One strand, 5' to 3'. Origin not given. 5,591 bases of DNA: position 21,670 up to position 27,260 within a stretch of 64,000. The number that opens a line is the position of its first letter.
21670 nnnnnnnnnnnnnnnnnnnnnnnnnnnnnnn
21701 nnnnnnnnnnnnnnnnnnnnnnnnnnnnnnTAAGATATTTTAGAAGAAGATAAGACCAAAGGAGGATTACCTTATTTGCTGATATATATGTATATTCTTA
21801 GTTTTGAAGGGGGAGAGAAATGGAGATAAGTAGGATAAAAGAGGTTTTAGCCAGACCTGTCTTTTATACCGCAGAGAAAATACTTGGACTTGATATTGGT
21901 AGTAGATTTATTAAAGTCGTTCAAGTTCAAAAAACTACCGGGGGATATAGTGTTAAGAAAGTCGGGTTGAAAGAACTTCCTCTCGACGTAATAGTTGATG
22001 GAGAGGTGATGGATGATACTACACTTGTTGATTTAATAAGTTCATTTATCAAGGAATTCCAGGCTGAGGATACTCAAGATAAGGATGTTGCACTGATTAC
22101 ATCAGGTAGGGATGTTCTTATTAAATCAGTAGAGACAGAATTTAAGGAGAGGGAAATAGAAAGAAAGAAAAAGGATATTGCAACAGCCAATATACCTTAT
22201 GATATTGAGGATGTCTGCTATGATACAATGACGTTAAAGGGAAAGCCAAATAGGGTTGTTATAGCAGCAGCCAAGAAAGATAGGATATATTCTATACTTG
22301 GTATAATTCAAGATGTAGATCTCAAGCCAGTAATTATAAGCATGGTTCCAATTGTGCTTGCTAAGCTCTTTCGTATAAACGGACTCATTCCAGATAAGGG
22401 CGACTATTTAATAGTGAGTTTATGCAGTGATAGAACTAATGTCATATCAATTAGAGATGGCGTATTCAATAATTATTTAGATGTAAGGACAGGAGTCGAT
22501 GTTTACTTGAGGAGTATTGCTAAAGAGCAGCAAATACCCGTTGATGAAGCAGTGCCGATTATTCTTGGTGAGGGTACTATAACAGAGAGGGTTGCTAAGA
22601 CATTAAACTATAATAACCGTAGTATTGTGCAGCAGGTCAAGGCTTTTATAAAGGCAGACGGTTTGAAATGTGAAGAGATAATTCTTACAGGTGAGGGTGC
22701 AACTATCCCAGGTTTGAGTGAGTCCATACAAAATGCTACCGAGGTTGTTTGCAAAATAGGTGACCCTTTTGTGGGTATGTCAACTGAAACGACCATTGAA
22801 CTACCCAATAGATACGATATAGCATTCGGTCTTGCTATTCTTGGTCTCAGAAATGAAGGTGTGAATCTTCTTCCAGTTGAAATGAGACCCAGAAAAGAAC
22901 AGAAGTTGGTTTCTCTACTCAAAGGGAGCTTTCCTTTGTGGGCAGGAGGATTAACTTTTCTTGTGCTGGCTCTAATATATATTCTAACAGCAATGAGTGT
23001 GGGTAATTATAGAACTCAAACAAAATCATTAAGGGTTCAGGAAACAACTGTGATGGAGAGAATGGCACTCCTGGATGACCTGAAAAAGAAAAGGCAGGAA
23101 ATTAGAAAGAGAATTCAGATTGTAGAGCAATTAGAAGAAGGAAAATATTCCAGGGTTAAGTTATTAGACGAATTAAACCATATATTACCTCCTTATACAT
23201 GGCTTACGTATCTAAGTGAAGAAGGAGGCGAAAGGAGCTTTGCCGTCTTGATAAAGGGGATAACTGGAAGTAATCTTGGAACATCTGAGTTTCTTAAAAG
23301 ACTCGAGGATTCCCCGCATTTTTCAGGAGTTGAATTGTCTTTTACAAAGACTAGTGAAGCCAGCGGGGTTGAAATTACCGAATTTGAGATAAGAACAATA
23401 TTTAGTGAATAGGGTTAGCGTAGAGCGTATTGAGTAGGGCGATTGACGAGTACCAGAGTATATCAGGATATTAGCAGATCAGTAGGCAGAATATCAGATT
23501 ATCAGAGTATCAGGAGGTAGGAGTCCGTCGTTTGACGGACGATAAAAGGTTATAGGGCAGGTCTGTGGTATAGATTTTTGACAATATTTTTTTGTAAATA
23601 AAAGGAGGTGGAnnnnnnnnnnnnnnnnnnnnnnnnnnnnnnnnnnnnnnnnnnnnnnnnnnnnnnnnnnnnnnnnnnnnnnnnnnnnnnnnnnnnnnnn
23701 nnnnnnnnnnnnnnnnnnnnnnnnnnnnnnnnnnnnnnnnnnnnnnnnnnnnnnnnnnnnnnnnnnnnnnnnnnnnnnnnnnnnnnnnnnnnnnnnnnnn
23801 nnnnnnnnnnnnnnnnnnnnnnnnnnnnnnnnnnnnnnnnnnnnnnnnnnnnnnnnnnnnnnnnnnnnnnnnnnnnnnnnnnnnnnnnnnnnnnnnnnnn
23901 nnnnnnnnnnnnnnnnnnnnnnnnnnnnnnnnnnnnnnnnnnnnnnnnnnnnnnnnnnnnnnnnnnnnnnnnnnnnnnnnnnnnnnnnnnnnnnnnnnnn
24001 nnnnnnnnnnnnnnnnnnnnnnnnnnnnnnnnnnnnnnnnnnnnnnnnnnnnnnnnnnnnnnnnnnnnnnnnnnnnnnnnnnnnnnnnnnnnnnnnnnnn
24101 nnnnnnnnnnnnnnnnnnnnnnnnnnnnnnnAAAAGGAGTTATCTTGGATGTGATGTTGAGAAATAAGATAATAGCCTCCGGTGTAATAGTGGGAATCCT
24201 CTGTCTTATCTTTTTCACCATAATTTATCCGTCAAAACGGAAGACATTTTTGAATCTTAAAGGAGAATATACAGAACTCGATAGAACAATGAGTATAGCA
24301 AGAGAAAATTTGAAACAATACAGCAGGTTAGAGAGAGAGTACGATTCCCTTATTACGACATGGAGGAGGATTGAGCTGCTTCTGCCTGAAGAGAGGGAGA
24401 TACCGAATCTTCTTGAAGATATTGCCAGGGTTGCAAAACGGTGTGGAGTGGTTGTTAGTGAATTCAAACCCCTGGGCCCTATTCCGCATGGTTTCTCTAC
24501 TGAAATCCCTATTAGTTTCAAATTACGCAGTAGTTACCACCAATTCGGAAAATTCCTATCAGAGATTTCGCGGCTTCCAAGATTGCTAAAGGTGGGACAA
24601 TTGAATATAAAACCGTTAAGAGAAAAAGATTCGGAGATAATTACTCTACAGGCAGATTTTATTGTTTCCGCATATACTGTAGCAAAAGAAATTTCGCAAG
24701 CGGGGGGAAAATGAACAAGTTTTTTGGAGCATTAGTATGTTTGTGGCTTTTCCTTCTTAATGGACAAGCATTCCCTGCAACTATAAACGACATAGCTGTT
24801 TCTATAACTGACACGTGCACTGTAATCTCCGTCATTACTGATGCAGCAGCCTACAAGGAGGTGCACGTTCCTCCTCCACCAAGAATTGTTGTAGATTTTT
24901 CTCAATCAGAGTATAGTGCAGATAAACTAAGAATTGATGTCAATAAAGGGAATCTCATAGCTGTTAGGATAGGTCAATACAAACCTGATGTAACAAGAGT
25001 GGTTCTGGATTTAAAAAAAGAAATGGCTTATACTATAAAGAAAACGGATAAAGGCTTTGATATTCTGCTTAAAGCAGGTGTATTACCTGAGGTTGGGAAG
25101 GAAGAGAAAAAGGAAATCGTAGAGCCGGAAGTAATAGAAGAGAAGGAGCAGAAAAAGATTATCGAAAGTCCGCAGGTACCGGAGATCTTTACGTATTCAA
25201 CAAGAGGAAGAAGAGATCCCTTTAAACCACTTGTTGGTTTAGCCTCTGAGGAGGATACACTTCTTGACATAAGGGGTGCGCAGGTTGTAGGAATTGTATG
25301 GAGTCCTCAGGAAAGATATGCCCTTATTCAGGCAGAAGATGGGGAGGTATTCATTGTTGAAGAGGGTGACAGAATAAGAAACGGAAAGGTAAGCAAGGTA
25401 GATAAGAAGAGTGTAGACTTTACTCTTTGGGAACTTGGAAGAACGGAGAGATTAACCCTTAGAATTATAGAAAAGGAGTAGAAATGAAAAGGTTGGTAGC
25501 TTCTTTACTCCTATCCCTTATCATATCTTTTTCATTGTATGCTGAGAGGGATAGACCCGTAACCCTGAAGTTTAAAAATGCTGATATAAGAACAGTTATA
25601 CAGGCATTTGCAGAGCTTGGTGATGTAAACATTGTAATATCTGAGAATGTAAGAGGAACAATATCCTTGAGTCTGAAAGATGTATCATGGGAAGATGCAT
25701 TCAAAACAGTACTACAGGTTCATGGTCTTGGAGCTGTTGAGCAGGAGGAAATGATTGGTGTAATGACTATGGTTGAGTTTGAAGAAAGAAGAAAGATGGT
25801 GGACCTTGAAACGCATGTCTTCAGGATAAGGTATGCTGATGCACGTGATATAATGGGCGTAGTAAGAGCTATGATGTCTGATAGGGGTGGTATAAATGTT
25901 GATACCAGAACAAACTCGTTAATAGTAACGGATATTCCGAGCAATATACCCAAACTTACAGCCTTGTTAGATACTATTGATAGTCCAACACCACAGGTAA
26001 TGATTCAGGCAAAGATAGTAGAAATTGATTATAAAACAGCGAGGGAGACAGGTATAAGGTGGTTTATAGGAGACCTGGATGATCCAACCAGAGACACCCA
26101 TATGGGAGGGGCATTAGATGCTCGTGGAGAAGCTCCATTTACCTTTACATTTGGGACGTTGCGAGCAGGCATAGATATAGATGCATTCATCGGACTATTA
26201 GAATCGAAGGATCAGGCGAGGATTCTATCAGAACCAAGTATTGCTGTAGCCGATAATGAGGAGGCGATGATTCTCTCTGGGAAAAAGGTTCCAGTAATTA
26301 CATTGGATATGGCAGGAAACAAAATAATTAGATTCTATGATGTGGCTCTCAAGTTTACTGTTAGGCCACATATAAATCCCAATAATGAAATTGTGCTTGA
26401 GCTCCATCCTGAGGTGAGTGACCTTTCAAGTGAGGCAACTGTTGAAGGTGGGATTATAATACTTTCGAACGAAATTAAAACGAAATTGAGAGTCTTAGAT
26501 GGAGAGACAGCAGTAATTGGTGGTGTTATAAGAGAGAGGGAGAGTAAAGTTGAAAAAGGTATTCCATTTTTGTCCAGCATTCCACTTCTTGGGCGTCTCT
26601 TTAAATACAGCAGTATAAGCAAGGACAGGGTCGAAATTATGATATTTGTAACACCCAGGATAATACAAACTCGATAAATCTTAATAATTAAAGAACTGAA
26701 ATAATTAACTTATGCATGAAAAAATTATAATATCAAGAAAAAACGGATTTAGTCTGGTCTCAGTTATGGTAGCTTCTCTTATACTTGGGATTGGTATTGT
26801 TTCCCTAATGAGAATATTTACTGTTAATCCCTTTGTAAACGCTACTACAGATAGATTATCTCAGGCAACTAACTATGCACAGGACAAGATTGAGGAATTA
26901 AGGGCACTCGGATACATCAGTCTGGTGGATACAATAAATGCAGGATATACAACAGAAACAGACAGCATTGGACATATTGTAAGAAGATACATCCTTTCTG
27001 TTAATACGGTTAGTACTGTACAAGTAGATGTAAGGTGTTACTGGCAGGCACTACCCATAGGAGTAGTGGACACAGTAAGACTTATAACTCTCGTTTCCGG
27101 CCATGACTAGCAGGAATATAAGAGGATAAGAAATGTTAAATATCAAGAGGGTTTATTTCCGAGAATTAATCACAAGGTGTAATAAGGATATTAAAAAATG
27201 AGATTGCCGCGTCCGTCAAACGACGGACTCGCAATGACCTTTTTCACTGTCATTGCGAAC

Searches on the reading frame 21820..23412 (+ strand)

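Call 9: search_protein_families(library=pfam, proteins=[window:21820-23412:+], max_evalue=0.01)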
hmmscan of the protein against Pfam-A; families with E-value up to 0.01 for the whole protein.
window:21820-23412:+ (530 aa): 2 families
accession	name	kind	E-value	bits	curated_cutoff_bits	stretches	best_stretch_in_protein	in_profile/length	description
PF11104.14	PilM_2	-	3.6e-25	89.1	27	1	23-327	1-318/340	Type IV pilus assembly protein PilM;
PF05137.18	PilN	-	7.5e-14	52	22.8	1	448-526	2-76/78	Fimbrial assembly protein (PilN)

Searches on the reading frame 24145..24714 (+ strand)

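Call 9: search_protein_families(library=pfam, proteins=[window:24145-24714:+], max_evalue=0.01)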
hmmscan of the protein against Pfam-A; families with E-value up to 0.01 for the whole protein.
window:24145-24714:+ (189 aa): 2 families
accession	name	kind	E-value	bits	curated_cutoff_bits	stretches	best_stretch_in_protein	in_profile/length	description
PF04350.18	PilO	-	2.4e-24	86.6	22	1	39-177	5-141/145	Pilus assembly protein, PilO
PF10741.14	T2SSM_b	-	2.5e-05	24.6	21.7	1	88-178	18-111/111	Type II secretion system (T2SS), protein M subtype b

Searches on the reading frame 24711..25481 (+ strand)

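Call 9: search_protein_families(library=pfam, proteins=[window:24711-25481:+], max_evalue=0.01)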
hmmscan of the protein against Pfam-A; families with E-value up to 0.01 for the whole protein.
window:24711-25481:+ (256 aa): 2 families
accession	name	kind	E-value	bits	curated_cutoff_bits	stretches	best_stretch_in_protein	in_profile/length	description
PF11741.13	AMIN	-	5.9e-12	46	20.5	1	39-117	13-98/101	AMIN domain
PF04351.19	PilP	-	5.8e-07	30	25.6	1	191-237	78-126/146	Pilus assembly protein, PilP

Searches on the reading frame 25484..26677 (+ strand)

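Call 9: search_protein_families(library=pfam, proteins=[window:25484-26677:+], max_evalue=0.01)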
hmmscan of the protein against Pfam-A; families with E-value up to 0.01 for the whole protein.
window:25484-26677:+ (397 aa): 4 families
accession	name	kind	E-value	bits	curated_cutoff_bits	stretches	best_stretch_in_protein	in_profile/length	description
PF00263.26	Secretin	-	2.2e-44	151.5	27.5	1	239-395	2-169/169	Bacterial type II and III secretion system protein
PF03958.22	Secretin_N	-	1.8e-14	54.1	28.2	1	110-171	1-69/69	Bacterial type II/III secretion system short domain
PF21305.2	type_II_gspD_N0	-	2.9e-11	43.5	27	1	28-90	1-68/71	GspD-like, N0 domain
PF07660.19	STN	-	2.5e-07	30.8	28.4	1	48-86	1-42/52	Secretin and TonB N terminus short domain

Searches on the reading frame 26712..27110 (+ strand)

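Call 3: search_protein_families(library=pfam, proteins=[window:26712-27110:+], max_evalue=1)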
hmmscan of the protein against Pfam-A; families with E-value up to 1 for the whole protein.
window:26712-27110:+ (132 aa): 1 family
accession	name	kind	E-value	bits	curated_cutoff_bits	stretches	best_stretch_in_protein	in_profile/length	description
PF07963.17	N_methyl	-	5.6e-05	23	21.2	1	8-32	2-26/27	Prokaryotic N-terminal methylation motif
